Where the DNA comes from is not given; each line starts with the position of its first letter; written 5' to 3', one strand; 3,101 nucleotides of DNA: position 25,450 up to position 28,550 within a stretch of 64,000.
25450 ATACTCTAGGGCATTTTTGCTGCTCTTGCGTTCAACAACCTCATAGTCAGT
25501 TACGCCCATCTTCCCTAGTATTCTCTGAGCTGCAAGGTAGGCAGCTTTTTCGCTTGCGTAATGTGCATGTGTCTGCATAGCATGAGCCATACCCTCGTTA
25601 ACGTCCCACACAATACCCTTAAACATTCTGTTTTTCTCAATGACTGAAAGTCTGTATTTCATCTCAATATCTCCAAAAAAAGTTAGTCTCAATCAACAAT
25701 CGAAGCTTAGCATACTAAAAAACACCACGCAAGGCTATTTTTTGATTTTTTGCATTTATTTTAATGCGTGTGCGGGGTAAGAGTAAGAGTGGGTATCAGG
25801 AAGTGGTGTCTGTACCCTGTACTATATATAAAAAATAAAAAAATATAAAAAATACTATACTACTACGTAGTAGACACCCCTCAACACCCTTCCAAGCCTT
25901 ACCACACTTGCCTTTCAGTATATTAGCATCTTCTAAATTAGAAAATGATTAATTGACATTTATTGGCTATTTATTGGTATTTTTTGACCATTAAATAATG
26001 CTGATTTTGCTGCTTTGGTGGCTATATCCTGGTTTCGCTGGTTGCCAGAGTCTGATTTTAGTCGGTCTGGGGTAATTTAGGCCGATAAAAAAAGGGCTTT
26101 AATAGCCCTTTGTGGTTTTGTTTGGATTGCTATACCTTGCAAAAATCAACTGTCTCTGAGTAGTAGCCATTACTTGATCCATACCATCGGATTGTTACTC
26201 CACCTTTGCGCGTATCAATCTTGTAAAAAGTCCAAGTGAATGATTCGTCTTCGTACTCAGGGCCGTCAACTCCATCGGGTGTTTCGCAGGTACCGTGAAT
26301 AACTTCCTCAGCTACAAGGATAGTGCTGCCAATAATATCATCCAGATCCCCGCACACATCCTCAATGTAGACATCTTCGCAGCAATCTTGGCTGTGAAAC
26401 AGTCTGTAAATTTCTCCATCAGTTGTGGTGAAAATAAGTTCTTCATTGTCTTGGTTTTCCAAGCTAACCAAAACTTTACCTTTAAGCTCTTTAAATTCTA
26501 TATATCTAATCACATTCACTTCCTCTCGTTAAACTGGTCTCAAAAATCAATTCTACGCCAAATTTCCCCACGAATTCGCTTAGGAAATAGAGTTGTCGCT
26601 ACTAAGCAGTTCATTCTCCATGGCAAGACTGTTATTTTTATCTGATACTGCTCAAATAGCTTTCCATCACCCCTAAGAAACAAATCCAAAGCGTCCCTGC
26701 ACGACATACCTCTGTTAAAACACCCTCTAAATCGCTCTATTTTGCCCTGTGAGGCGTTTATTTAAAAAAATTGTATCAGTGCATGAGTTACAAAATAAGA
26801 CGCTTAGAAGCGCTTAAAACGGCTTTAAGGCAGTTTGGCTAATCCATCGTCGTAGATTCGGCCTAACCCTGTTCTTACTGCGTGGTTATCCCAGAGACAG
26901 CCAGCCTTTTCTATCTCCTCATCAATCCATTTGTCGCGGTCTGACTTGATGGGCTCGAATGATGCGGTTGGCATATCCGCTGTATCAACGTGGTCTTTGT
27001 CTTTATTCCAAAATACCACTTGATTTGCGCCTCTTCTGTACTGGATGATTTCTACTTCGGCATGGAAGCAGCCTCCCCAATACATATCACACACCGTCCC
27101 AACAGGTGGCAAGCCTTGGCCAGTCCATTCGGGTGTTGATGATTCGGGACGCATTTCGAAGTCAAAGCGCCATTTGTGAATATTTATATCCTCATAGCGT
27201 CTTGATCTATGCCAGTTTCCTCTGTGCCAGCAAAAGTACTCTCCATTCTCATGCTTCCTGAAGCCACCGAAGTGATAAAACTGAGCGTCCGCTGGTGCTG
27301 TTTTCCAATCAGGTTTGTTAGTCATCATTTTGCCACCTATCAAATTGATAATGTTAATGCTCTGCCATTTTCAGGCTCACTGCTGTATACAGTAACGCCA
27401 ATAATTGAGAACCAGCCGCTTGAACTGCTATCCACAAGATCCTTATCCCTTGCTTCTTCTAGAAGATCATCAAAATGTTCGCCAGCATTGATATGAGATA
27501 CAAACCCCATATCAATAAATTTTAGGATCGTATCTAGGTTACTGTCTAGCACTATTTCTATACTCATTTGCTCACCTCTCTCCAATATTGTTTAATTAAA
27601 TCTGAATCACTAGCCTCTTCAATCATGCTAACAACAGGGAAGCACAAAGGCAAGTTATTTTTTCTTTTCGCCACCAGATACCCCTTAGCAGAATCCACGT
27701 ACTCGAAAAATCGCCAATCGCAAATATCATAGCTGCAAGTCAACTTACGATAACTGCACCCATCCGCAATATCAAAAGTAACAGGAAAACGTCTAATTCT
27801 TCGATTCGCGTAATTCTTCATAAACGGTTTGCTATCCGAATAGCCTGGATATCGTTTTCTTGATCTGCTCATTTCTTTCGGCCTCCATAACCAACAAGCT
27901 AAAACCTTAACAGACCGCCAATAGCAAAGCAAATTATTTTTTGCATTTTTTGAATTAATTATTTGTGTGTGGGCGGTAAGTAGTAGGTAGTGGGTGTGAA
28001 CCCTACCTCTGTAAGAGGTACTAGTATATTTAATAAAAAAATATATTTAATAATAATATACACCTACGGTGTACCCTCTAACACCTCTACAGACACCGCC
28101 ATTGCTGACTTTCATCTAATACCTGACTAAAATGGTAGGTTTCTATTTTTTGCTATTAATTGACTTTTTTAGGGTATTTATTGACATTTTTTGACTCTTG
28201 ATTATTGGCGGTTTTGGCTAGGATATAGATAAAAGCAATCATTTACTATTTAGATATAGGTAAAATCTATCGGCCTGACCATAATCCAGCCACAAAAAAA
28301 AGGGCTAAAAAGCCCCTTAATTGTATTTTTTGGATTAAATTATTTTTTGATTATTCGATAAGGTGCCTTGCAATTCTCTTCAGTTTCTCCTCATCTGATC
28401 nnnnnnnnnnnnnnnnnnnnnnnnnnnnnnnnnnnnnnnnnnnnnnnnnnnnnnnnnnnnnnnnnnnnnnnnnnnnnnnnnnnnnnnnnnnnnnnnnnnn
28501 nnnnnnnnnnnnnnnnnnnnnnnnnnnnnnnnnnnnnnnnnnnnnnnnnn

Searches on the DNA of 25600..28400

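Call 84: search_rna_families(source=window, start=25600, end=28400, threshold=evalue, max_evalue=1)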
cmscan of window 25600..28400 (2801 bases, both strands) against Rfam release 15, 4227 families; matches with E-value up to 1: 1.
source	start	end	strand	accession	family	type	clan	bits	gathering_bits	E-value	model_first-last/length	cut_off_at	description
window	28295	28387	-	RF01770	rimP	Cis-reg; leader;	-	23.6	47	0.8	1-102/102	no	Gammaprotebacteria rimP leader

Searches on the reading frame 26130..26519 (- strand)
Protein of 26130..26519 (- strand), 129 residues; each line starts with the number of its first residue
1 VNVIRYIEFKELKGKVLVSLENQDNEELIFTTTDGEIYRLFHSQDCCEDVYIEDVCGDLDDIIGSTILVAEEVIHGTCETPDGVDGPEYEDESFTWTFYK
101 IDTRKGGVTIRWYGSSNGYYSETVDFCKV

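Call 33: search_protein_families(library=phrogs, proteins=[window:26130-26519:-], max_evalue=0.001)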
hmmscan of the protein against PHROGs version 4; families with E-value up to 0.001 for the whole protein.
window:26130-26519:- (129 aa): 1 family
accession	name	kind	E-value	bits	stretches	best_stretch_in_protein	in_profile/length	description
phrog_2650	-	unknown function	6.9e-44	150.8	1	6-128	8-132/192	-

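Call 65: search_protein_families(library=pfam, proteins=[window:26130-26519:-], max_evalue=0.05)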
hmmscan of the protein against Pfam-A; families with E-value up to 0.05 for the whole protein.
window:26130-26519:- (129 aa): 1 family
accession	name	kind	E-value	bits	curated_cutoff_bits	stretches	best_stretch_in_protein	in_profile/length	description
PF24240.1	DUF7448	-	3e-27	95.5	27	1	11-126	2-104/104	Domain of unknown function (DUF7448)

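Call 75: find_homologous_proteins(query=window:26130-26519:-, max_evalue=1e-10)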
Query window:26130-26519:- (129 aa): 4857 proteins with E <= 1e-10 among 4875 candidates; the best 120 are listed.
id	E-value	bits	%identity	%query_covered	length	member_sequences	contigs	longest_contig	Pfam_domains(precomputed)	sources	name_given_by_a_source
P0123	5.3e-81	287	100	98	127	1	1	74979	PF24240.2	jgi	-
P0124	4.7e-55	203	70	97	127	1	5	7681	PF24240.2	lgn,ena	-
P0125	5.7e-51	190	66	95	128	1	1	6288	PF24240.2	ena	-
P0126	7.0e-51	190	69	94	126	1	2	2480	PF24240.2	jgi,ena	-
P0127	8.3e-51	189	66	96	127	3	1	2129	PF24240.2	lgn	-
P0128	8.8e-51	189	67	94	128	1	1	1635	PF24240.2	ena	-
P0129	9.9e-51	189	65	96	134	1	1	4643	PF24240.2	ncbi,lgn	-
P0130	3.9e-50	187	65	95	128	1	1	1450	PF24240.2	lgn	-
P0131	4.7e-50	187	68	95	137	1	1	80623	PF24240.2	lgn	-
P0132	5.6e-50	187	70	94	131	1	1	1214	PF24240.2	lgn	-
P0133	1.1e-49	186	65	96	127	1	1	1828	PF24240.2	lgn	-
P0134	1.5e-49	185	65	98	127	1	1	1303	PF24240.2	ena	-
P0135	2.7e-49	185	68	93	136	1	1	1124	PF24240.2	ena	-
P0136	4.1e-49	184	66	95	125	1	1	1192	PF24240.2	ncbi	-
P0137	4.4e-49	184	66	95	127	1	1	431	PF24240.2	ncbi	-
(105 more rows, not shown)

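Call 76: find_encoding_contigs(protein=P0131, flank=10000, max_places=3)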
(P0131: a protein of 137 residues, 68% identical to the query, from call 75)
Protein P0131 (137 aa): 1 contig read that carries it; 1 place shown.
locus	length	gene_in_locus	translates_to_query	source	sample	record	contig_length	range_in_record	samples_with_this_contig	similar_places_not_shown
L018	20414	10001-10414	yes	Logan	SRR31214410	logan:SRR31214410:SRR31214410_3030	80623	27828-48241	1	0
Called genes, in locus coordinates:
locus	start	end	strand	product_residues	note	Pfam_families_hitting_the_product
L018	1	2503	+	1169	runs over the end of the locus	PF00476:DNA_pol_A (faint)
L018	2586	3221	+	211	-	-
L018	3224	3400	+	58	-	-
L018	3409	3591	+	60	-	-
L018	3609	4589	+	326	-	-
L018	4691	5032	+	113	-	-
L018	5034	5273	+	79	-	-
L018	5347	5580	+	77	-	-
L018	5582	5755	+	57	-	-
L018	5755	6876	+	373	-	-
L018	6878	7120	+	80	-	PF23835:DUF7205 (weak)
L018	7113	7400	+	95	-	-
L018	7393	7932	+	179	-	-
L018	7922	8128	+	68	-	-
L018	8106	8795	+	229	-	-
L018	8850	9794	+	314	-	PF13482:RNase_H_2 (weak)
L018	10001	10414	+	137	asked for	PF24240:DUF7448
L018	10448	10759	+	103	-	-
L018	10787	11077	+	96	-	-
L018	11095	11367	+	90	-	-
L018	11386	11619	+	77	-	-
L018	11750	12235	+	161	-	-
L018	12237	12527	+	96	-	-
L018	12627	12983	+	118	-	PF03819:MazG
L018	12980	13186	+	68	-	-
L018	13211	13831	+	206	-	PF02511:Thy1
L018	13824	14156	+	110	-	-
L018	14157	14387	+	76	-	PF00462:Glutaredoxin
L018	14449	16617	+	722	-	PF03477:ATP-cone, PF00317:Ribonuc_red_lgN (weak), PF02867:Ribonuc_red_lgC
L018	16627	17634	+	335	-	PF00268:Ribonuc_red_sm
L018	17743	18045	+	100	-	-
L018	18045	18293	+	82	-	-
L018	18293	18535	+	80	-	-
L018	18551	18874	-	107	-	-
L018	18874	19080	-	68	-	-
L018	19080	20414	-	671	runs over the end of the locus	-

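Call 77: find_encoding_contigs(protein=P0124, flank=10000, max_places=5)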
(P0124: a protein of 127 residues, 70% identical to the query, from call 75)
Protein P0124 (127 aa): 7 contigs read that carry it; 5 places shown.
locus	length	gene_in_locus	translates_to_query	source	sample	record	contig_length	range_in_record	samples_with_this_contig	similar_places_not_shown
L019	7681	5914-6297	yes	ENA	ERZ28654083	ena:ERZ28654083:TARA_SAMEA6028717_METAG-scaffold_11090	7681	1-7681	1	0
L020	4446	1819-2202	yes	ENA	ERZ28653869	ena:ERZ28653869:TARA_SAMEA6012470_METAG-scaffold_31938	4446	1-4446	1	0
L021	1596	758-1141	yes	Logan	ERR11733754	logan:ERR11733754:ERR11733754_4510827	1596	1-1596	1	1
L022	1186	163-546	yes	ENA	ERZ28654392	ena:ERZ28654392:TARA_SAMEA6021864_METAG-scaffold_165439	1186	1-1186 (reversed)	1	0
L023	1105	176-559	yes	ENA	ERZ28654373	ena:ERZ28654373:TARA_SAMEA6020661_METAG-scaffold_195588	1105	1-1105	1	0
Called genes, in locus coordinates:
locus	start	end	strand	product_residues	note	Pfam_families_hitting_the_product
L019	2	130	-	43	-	?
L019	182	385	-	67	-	-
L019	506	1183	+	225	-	PF00717:Peptidase_S24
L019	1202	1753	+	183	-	-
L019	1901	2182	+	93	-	-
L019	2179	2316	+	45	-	-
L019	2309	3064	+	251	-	PF03837:RecT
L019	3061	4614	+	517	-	PF09588:YqaJ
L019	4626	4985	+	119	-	-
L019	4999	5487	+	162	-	PF00436:SSB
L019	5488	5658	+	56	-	-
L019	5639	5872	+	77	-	-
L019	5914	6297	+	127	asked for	PF24240:DUF7448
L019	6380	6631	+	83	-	-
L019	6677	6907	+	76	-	-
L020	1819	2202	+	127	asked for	PF24240:DUF7448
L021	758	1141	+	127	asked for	PF24240:DUF7448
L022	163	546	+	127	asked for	PF24240:DUF7448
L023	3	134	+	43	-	?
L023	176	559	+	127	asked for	PF24240:DUF7448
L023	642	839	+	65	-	-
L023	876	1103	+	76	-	?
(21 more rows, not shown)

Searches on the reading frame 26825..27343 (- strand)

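Call 33: search_protein_families(library=phrogs, proteins=[window:26825-27343:-], max_evalue=0.001)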
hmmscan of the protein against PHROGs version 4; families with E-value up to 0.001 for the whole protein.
window:26825-27343:- (172 aa): 2 families
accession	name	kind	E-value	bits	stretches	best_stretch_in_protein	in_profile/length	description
phrog_3483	-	unknown function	1.6e-11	45.5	1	11-134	4-136/183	-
phrog_7798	-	unknown function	2.3e-09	38.6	1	55-170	80-212/221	-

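Call 65: search_protein_families(library=pfam, proteins=[window:26825-27328:-], max_evalue=0.05)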
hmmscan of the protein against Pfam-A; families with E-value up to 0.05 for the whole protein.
window:26825-27328:- (167 aa): 0 families
